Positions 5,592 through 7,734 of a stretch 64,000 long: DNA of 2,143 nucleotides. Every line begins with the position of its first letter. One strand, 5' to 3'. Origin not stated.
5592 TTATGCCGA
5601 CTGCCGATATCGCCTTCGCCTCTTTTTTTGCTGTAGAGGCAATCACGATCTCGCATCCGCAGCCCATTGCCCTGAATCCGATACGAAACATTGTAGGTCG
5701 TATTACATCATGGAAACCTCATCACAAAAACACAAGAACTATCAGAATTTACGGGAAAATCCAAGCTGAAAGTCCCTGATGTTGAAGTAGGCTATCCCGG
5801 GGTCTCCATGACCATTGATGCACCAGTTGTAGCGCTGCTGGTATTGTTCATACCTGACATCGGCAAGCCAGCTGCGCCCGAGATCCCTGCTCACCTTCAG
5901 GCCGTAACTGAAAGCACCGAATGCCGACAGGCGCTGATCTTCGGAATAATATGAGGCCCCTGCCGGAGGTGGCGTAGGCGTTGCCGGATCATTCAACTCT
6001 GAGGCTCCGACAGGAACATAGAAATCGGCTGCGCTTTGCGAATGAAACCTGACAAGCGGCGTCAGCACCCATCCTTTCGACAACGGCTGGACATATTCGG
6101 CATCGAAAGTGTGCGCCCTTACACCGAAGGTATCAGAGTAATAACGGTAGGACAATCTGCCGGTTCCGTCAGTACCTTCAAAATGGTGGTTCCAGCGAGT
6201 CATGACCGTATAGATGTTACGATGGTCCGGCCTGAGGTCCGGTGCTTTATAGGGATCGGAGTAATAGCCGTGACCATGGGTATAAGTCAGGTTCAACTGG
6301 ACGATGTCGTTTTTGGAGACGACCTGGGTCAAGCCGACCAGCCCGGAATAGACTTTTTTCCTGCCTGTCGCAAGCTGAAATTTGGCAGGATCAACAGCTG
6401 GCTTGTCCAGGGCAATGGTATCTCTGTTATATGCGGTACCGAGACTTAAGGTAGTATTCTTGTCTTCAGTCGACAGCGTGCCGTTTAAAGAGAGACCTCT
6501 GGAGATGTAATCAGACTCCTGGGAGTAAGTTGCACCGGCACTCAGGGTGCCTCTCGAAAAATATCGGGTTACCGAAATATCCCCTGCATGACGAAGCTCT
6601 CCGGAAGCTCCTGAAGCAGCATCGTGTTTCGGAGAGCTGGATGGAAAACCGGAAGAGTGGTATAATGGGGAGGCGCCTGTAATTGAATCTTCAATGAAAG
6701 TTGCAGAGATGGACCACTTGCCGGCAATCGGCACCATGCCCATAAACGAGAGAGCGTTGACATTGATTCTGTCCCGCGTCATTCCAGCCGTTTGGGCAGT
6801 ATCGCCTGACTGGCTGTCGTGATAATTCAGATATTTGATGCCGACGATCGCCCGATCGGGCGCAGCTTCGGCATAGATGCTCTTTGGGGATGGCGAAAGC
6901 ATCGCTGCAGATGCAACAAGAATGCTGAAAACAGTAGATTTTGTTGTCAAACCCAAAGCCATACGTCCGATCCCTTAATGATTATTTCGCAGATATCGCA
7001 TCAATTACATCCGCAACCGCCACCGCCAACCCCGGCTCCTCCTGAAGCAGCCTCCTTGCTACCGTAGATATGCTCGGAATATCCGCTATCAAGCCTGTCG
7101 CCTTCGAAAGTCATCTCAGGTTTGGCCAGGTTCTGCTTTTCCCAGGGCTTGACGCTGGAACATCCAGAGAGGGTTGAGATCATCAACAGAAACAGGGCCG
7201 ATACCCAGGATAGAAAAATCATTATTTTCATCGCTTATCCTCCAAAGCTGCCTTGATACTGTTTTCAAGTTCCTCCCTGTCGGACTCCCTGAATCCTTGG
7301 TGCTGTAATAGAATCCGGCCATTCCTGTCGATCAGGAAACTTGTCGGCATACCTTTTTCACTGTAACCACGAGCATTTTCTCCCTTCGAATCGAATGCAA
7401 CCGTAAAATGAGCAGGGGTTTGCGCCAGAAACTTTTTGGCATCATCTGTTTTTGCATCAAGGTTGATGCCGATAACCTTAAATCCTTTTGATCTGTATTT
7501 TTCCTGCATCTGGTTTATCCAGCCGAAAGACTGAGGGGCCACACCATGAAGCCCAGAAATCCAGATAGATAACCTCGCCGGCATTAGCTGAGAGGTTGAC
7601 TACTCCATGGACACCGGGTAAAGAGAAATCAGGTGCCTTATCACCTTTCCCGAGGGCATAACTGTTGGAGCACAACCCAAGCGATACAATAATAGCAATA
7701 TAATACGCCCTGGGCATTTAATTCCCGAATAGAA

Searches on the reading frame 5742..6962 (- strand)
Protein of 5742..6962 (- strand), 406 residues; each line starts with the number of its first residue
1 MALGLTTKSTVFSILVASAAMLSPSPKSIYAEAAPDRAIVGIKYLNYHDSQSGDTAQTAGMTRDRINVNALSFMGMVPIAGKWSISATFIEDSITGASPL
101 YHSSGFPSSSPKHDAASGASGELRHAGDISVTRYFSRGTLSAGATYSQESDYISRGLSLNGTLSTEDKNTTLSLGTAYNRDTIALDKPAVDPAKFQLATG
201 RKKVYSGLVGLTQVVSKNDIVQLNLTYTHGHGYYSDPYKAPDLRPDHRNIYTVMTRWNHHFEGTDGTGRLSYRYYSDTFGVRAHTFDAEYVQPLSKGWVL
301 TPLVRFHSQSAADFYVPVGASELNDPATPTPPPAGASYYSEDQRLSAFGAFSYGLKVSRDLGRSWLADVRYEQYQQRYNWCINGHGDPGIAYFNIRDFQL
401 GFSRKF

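Call 44: search_protein_families(library=pfam, proteins=[window:5742-6962:-], max_evalue=0.001)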
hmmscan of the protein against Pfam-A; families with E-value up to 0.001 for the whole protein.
window:5742-6962:- (406 aa): 1 family
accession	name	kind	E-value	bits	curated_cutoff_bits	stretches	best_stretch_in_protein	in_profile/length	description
PF12094.14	DUF3570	-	7.1e-64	216.6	25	1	16-378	6-399/427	Protein of unknown function (DUF3570)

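Call 90: search_protein_families(library=ncbifam, proteins=[window:5742-6962:-], max_evalue=0.001)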
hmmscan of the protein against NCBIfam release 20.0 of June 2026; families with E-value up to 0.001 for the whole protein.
window:5742-6962:- (406 aa): 0 families

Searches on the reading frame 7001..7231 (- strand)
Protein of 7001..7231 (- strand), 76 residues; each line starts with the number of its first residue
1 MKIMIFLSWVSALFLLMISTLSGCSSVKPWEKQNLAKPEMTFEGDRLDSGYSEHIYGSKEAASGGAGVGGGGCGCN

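Call 44: search_protein_families(library=pfam, proteins=[window:7001-7231:-], max_evalue=0.001)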
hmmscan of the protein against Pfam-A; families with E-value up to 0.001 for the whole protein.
window:7001-7231:- (76 aa): 1 family
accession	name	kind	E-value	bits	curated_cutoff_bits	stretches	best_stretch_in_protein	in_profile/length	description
PF14086.11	DUF4266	-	4e-23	82.5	27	1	27-76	1-50/50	Domain of unknown function (DUF4266)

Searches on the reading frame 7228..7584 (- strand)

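Call 44: search_protein_families(library=pfam, proteins=[window:7228-7584:-], max_evalue=0.001)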
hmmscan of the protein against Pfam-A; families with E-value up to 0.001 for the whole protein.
window:7228-7584:- (118 aa): 3 families
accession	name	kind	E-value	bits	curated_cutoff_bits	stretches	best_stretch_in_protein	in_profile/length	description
PF08534.16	Redoxin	-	1.7e-10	41.3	26.6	1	23-108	51-146/148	Redoxin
PF00578.27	AhpC-TSA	-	7.3e-09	36.1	26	1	18-91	43-121/124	AhpC/TSA family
PF13905.12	Thioredoxin_8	-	9.2e-07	29.6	27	1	23-91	23-94/94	Thioredoxin-like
